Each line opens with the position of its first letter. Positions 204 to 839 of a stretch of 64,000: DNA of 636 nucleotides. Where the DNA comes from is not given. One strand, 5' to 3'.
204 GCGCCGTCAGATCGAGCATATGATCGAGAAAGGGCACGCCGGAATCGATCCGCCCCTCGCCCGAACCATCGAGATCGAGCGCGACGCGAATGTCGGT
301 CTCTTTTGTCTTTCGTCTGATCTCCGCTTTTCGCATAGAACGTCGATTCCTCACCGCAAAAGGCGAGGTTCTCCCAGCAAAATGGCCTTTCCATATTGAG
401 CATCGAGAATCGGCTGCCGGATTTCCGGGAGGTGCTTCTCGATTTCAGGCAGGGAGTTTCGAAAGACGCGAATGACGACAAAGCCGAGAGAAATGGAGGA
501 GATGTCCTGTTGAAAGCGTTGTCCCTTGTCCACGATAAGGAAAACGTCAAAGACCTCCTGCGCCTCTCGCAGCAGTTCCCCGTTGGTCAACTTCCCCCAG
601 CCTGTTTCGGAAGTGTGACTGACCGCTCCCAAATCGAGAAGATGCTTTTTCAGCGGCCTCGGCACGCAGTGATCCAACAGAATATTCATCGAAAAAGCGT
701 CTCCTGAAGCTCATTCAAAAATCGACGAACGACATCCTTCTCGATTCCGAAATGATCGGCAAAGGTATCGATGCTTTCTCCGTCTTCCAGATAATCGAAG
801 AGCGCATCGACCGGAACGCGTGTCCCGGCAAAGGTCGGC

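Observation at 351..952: DUF433/DUF5615 toxin-antitoxin-like pair embedded inside the histidine biosynthesis operon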

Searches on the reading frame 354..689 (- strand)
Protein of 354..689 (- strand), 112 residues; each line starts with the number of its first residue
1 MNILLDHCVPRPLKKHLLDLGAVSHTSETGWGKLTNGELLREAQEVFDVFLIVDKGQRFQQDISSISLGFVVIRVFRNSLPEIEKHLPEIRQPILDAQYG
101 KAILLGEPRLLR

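Call 3: search_protein_families(library=pfam, proteins=[window:354-689:-], max_evalue=0.01)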
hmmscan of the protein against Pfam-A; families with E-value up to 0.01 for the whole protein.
window:354-689:- (112 aa): 0 families

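Call 4: search_protein_families(library=ncbifam, proteins=[window:354-689:-], max_evalue=0.01)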
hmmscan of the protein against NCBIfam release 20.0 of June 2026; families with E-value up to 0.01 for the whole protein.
window:354-689:- (112 aa): 0 families

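Call 6: search_protein_families(library=pfam, proteins=[window:354-689:-], max_evalue=10)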
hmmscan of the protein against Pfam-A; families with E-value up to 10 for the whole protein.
window:354-689:- (112 aa): 2 families
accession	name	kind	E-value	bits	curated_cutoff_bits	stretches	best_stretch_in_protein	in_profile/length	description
PF18480.7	DUF5615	-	0.043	14.1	23.8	1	1-45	1-46/110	Domain of unknown function (DUF5615)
PF21448.3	DNMK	-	0.12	12.4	27.1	1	23-89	143-208/232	Deoxynucleotide monophosphate kinase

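Call 7: find_homologous_proteins(query=window:354-689:-)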
Query window:354-689:- (112 aa): 13 proteins with E <= 0.001 among 19 candidates.
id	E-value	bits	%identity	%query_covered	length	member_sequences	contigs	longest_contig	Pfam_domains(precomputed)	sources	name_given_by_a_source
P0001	3.9e-67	241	100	100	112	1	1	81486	-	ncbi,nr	ncbi:MAG: hypothetical protein SF339_10960 [Blastocatellia bacterium]|nr:hypothetical protein [Blast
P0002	9.3e-57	208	83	100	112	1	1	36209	-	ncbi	ncbi:MAG: hypothetical protein ACKVX9_17780 [Blastocatellia bacterium]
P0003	2.5e-55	203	83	100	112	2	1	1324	-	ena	-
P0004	1.7e-44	169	69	99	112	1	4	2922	-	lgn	-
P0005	2.3e-44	168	69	99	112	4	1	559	-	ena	-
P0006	3.3e-44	168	69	99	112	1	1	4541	-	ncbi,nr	ncbi:MAG: hypothetical protein M3X11_15750 [Acidobacteriota bacterium]|nr:hypothetical protein [Acid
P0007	3.3e-43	164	68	100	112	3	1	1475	PF18480.8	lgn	-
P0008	1.0e-38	150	71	84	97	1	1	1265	-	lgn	-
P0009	4.7e-11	61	40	84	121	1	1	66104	PF18480.8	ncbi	-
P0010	7.3e-11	60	40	74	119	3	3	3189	-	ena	-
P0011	7.7e-8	51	35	99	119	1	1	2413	PF18480.8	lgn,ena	-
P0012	6.1e-7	48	34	92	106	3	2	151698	PF18480.8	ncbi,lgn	ncbi:MAG: DUF5615 family PIN-like protein [Chloroherpetonaceae bacterium]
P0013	1.2e-4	40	44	63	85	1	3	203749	-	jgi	jgi:hypothetical protein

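Call 8: find_encoding_contigs(protein=P0002, flank=8000, max_places=4)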
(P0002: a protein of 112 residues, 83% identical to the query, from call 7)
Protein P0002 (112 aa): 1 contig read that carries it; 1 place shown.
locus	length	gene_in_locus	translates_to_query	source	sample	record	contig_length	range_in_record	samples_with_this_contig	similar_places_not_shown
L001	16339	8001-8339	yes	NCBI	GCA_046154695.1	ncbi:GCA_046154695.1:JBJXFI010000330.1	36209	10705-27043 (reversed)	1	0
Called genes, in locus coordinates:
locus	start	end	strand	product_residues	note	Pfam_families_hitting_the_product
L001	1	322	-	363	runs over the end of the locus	PF01699:Na_Ca_ex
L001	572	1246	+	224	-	-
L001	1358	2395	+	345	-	PF00899:ThiF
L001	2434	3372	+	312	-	PF00288:GHMP_kinases_N, PF08544:GHMP_kinases_C (faint)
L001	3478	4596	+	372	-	PF13393:tRNA-synt_His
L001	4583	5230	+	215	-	PF01634:HisG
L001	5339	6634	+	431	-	PF00815:Histidinol_dh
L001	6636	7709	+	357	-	PF00155:Aminotran_1_2, PF04864:Alliinase_C (faint)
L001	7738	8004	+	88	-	PF04255:DUF433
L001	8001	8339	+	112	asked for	-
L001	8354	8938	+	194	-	PF00475:IGPD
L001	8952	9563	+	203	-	PF00117:GATase, PF07685:GATase_3 (faint)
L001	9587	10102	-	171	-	PF04978:MST (weak), PF12867:DinB_2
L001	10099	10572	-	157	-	PF12867:DinB_2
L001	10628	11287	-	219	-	PF12900:Pyridox_ox_2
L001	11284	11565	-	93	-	-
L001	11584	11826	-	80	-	-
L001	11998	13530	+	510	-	PF00392:GntR, PF00155:Aminotran_1_2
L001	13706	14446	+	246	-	PF00977:His_biosynth, PF01207:Dus (faint)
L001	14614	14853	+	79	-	-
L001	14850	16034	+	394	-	PF07075:NamZ_N, PF20732:NamZ_C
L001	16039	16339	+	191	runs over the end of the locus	PF02663:FmdE, PF01258:zf-dskA_traR (weak)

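Call 9: find_encoding_contigs(protein=P0006, flank=5000, max_places=4)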
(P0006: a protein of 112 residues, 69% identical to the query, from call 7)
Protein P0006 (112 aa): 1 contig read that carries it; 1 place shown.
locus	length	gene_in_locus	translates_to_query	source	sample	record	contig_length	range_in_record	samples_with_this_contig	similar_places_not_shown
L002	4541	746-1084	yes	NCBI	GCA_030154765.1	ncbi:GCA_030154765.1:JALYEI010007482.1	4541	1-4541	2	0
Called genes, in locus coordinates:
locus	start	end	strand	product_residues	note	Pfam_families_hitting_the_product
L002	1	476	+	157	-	PF00155:Aminotran_1_2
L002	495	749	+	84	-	PF04255:DUF433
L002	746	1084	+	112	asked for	-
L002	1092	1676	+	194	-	PF00475:IGPD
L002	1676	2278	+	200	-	PF00117:GATase, PF07685:GATase_3, PF01174:SNO (weak)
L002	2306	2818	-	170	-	PF04978:MST, PF12867:DinB_2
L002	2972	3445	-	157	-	PF04978:MST, PF12867:DinB_2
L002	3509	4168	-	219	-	PF12900:Pyridox_ox_2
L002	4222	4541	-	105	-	?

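Call 10: find_encoding_contigs(protein=P0004, flank=5000, max_places=4)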
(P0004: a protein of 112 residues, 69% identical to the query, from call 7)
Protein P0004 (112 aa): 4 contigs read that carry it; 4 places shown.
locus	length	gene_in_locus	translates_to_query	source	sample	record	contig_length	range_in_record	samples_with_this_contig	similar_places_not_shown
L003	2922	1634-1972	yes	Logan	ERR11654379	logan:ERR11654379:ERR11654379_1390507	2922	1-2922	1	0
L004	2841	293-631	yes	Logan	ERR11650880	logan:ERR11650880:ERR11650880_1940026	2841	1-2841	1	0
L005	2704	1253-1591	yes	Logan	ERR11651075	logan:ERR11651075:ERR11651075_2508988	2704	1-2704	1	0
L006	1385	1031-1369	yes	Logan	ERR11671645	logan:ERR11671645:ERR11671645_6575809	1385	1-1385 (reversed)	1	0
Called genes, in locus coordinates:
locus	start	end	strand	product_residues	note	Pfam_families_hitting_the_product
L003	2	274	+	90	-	?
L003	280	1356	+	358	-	PF00155:Aminotran_1_2, PF04864:Alliinase_C (weak)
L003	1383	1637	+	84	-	PF04255:DUF433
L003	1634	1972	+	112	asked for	-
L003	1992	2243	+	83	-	-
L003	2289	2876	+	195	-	PF00475:IGPD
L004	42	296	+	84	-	PF04255:DUF433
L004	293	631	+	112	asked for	-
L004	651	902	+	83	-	-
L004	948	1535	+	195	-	PF00475:IGPD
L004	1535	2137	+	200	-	PF00117:GATase, PF07685:GATase_3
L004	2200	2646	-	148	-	PF04120:Iron_permease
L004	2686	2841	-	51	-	?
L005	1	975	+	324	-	?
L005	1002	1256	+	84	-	PF04255:DUF433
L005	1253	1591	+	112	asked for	-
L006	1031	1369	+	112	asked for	-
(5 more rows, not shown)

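Call 22: find_encoding_contigs(protein=P0009, flank=4000, max_places=3)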
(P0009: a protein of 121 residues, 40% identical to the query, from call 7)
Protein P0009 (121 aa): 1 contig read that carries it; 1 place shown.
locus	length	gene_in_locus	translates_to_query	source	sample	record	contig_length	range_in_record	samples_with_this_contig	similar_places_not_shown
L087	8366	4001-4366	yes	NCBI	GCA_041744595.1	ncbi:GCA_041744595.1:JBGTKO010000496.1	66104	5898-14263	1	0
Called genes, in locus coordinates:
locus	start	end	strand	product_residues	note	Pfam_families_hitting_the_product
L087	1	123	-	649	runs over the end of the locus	PF02554:CstA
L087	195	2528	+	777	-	PF22007:DUF6930, PF23988:DUF7309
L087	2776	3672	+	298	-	PF03976:PPK2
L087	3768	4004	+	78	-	PF04255:DUF433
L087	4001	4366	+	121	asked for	PF18480:DUF5615 (weak)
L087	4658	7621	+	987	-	PF02347:GDC-P, PF21478:GcvP2_C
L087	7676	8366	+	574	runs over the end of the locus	PF00209:SNF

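Call 23: find_encoding_contigs(protein=P0012, flank=4000, max_places=3)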
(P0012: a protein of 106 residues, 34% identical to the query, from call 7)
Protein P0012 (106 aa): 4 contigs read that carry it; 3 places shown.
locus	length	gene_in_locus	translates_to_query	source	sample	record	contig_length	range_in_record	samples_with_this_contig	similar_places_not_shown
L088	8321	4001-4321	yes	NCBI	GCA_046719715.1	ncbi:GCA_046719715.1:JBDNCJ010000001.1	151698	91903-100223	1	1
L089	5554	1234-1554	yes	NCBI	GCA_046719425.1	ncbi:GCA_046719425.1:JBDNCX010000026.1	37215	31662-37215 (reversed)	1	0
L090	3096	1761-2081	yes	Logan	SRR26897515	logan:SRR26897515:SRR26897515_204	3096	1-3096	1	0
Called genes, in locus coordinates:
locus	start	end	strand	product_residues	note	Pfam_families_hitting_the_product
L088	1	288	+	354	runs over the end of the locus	PF02603:Hpr_kinase_N, PF07475:Hpr_kinase_C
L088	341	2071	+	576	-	PF00496:SBP_bac_5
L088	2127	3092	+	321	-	PF19300:BPD_transp_1_N, PF00528:BPD_transp_1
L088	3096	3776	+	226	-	PF01578:Cytochrom_C_asm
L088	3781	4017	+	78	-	PF04255:DUF433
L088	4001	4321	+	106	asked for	PF18480:DUF5615 (weak)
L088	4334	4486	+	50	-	PF20077:CcmD_alt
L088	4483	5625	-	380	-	PF16983:MFS_MOT1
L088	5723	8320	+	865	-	PF13424:TPR_12 (weak), PF13424:TPR_12, PF17874:TPR_MalT (weak), PF00515:TPR_1 (weak), PF00512:HisKA, PF02518:HATPase_c, PF00072:Response_reg, PF00196:GerE, +9 more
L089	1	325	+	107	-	PF00528:BPD_transp_1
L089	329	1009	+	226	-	PF01578:Cytochrom_C_asm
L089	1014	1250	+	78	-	PF04255:DUF433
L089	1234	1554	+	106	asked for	PF18480:DUF5615 (weak)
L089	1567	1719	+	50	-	PF20077:CcmD_alt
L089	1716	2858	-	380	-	PF16983:MFS_MOT1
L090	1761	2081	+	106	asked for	PF18480:DUF5615 (weak)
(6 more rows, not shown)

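Call 28: search_protein_representatives(protein=window:354-689:-)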
Query: 112 residues. Proteins with E-value up to 0.001 (for the whole library): 1920; up to 1e-10: 82; up to 1e-30: 1. The best 150 are listed.
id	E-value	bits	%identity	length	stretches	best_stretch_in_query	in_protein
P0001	1.2e-67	241.4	100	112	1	1-112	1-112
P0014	5.0e-20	88.2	47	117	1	1-111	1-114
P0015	4.3e-19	85.1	43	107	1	1-107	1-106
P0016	9.9e-17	77.5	42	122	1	1-102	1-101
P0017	5.5e-15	71.9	49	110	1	1-81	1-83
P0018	1.1e-14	70.9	42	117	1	1-105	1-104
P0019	3.8e-14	69.2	42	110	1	1-105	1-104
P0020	5.7e-14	68.7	42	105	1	2-103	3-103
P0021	9.6e-14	67.9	38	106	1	1-104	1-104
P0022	1.1e-13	67.8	44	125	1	1-90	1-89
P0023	1.1e-13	67.7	40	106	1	1-90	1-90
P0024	2.7e-13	66.5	39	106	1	1-106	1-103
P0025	2.7e-13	66.5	38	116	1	1-106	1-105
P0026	3.0e-13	66.3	40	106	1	1-90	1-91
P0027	5.1e-13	65.6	34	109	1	1-105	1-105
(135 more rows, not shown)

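Call 29: predict_structure(alignment_id=A1)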
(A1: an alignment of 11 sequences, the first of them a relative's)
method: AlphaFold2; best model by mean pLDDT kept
length: 112 residues; sequences in the alignment: 11
mean_pLDDT: 87.9   pTM: 0.82
mean pLDDT of the five models: 87.9, 85.7, 84.6, 82.4, 77.8
residues with pLDDT >= 90: 64; 70-90: 40; 50-70: 8; < 50: 0
segments of 3 or more residues with pLDDT < 50: none
pLDDT, mean of each block of 10 residues (from residue 1): 93 95 93 84 94 71 84 89 91 94 82 76
secondary structure, 60 per line:
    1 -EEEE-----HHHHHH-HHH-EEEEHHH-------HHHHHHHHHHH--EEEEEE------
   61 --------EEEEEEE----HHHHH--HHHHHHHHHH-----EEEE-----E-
elements in order: E2-5 H11-16 E22-25 H36-46 E49-54 E69-75 H80-84 H87-96 E102-105

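Call 32: search_protein_families(library=pfam, alignment_id=A2, max_evalue=0.001)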
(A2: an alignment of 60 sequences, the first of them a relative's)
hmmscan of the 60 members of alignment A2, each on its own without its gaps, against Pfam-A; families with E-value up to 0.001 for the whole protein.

A. member 1, P0001 (112 aa): 0 families

B. families by the number of members that match (of 60 scanned): 2 families
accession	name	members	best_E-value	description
PF18480.7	DUF5615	49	2.2e-10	Domain of unknown function (DUF5615)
PF18478.7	PIN_10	17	6.2e-07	PIN like domain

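Call 33: search_solved_structures(query=A2, max_evalue=1, show_alignments=2)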
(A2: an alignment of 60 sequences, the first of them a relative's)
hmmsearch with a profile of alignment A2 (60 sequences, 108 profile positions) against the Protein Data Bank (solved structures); distinct sequences matched with E-value up to 1: 0.

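Call 34: fold_search(model_id=the predicted structure, library=pdb)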
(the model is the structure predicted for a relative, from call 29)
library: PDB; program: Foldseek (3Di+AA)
matches with E <= 10: 943; with E <= 0.001: 0
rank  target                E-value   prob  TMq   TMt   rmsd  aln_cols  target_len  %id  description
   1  4yrd_B                9.5e-02  0.54  0.43  0.17   7.6       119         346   15  Crystal structure of CapF with inhibitor 3-isopropenyl-tropolone (released 2015-10-21)
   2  5vqd                  9.5e-02  0.38  0.35  0.10   7.7       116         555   15  Beta-glucoside phosphorylase BglX (released 2018-01-17)
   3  7n79_A                1.2e-01  0.82  0.45  0.16   5.1        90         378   13  O2-, PLP-dependent desaturase Plu4 holo-enzyme (released 2021-10-06)
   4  3fdb                  1.2e-01  0.66  0.40  0.14   6.9        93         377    6  Crystal structure of a putative plp-dependent beta-cystathionase (aecd, dip1736) from corynebacterium diphtheriae at 1.9 (released 2008-12-09)
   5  4yrd_A                1.2e-01  0.60  0.44  0.17   7.5       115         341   14  Crystal structure of CapF with inhibitor 3-isopropenyl-tropolone (released 2015-10-21)
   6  6qp1_B                1.3e-01  0.72  0.43  0.14   6.0        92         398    8  Crystal structure of the PLP-bound C-S lyase in the external aldimine form from Staphylococcus hominis complexed with  (released 2020-03-04)
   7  6qp2_B                1.4e-01  0.69  0.42  0.15   6.1        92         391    8  Crystal structure of the PLP-bound C-S lyase from Staphylococcus hominis (released 2020-03-04)
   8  6c8t_D                1.5e-01  0.66  0.41  0.15   6.6        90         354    8  The structure of MppP soaked with the substrate L-Arg (released 2018-09-05)
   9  8sf5_A                1.5e-01  0.25  0.36  0.13   7.7       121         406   14  Promiscuous amino acid gamma synthase from Caldicellulosiruptor hydrothermalis in open conformation (released 2023-12-27)
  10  1lc8                  1.6e-01  0.72  0.45  0.16   5.1        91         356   14  Crystal Structure of L-Threonine-O-3-phosphate Decarboxylase from S. enterica complexed with its reaction intermediate (released 2002-06-28)
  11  4dq6_A                1.6e-01  0.44  0.38  0.14   5.0        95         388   12  Crystal structure of PLP-bound putative aminotransferase from Clostridium difficile 630 (released 2012-02-29)
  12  1lc5                  1.7e-01  0.66  0.42  0.15   6.8        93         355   11  Crystal Structure of L-Threonine-O-3-phosphate Decarboxylase from S. enterica in its apo state (released 2002-06-28)
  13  6pex_A                1.7e-01  0.63  0.44  0.19   7.5        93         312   13  An aldo keto reductase with 2-keto- L-gulonate reductase activity (released 2019-09-11)
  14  7bjq_A                1.8e-01  0.38  0.38  0.13   6.1        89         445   15  Crystal structure of RecJCdc45 from Methanothermobacter thermoautotroficus in complex with ssDNA (released 2022-07-27)
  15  6ld7_C                2.1e-01  0.57  0.40  0.14   5.8        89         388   15  Native Structure of cystathionine gamma synthase (XometB) from Xanthomonas oryzae pv. oryzae (released 2020-11-25)
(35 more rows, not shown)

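Call 50: search_protein_families(library=padloc, proteins=[window:354-689:-], max_evalue=0.01)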
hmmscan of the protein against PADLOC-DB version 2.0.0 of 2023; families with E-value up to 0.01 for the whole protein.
window:354-689:- (112 aa): 0 families

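Call 53: find_encoding_contigs(protein=P0007, flank=3000, max_places=3)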
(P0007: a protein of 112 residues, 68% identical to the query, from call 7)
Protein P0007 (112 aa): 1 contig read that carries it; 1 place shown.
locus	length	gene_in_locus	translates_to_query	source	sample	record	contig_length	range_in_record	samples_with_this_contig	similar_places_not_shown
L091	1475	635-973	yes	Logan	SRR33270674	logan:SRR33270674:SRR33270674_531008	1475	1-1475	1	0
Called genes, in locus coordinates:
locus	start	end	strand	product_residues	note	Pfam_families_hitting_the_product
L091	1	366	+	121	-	?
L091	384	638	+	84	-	PF04255:DUF433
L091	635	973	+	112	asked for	PF18480:DUF5615 (weak)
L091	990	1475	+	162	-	?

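Call 54: find_encoding_contigs(protein=P0003, flank=3000, max_places=3)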
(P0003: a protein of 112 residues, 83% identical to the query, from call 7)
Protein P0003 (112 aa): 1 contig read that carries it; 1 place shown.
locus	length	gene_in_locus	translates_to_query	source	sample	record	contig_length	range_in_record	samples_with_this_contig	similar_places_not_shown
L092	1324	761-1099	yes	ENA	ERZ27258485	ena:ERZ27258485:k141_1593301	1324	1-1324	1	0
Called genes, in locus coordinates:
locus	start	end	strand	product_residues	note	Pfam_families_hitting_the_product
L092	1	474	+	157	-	?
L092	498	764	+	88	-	PF04255:DUF433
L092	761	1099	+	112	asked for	-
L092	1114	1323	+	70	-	?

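Call 55: find_encoding_contigs(protein=P0011, flank=3000, max_places=3)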
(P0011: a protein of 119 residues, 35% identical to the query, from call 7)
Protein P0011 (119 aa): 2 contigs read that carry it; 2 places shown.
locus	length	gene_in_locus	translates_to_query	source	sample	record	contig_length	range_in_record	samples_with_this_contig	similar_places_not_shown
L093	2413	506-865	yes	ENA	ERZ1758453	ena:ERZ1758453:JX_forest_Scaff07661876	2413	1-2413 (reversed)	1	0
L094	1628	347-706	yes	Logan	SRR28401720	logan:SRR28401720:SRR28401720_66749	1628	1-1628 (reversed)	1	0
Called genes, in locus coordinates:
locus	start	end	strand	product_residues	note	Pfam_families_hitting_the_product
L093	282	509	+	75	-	PF04255:DUF433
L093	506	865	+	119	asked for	PF18480:DUF5615 (weak)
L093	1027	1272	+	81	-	PF04014:MazE_antitoxin (weak)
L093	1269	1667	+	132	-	PF01850:PIN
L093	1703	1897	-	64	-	-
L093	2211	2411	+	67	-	?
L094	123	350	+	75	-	PF04255:DUF433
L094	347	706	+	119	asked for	PF18480:DUF5615 (weak)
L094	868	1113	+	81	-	PF04014:MazE_antitoxin (weak)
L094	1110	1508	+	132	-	PF01850:PIN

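Call 58: search_dna_similar(query=window:354-689:-, collection=plasmids, mode=protein, max_evalue=0.001, max_rows=25)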
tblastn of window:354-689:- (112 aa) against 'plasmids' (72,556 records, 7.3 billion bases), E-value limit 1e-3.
Records with a match: 7; places in all: 7; records where one place covers at least 80% of the query: 7.
Best place of each record, by identity: <60% 7.
By first word of the organism name: Synechocystis 4; Nostoc 1; Candidatus 1; Kovacikia 1.
By predicted mobility (MOB-suite, as given by PLSDB): non-mobilizable 6; mobilizable 1.
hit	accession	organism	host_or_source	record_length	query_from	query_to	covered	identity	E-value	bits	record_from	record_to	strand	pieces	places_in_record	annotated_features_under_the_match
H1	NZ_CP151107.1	Nostoc sp. UHCC 0302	isolated culture,lake sediment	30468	1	107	96%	36.4%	3e-13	71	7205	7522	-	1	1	DUF5615 family PIN-like protein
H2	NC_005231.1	Synechocystis sp. PCC 6803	-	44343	1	106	95%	34.6%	5e-11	65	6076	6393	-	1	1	DUF5615 family PIN-like protein | DUF433 domain-containing protein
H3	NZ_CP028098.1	Synechocystis sp. IPPAS B-1465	axenic culture,Synechocystis sp. GT-L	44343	1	106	95%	34.6%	5e-11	65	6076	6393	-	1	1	DUF5615 family PIN-like protein | DUF433 domain-containing protein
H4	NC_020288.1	Synechocystis sp. PCC 6803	-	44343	1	106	95%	34.6%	5e-11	65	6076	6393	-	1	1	DUF5615 family PIN-like protein | DUF433 domain-containing protein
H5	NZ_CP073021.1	Synechocystis sp. PCC 6803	cell culture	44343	1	106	95%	34.6%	5e-11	65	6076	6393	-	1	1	DUF5615 family PIN-like protein | DUF433 domain-containing protein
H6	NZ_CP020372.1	Candidatus Thiodictyon syntrophicum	meromictic lake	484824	1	90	80%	36.2%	1e-8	58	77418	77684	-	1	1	DUF5615 family PIN-like protein | DUF433 domain-containing protein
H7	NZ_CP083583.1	Kovacikia minuta CCNUW1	cell culture,fresh water lake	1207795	1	106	95%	28.3%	2e-10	63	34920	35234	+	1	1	record has no annotation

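Call 59: find_encoding_contigs(protein=P0014, flank=3000, max_places=3)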
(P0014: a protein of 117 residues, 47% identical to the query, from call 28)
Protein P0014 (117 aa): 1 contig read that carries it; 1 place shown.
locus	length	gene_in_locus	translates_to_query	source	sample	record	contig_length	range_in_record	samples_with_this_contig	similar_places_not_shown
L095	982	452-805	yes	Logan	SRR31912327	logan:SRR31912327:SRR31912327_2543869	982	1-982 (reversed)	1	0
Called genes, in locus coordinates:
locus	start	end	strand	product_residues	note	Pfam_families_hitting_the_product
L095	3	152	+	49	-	?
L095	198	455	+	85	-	PF04255:DUF433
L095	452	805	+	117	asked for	-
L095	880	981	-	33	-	?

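Call 62: search_solved_structures(query=window:354-689:-, max_evalue=10)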
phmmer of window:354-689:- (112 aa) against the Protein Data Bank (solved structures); distinct sequences matched with E-value up to 10: 5.
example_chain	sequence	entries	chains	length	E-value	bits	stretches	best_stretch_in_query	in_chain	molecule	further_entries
3q5i_A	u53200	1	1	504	0.15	15.8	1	39-93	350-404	Protein kinase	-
9ijj_AA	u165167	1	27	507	0.24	15.1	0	73-98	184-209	Sperm-associated antigen 6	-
7n6g_0A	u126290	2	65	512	1.2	12.9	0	73-98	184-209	PF16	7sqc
8ro0_g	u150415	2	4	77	1.2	12.8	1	47-75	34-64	Probable small nuclear ribonucleoprotein G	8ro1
1dek_A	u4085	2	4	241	1.6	12.5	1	23-97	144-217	DEOXYNUCLEOSIDE MONOPHOSPHATE KINASE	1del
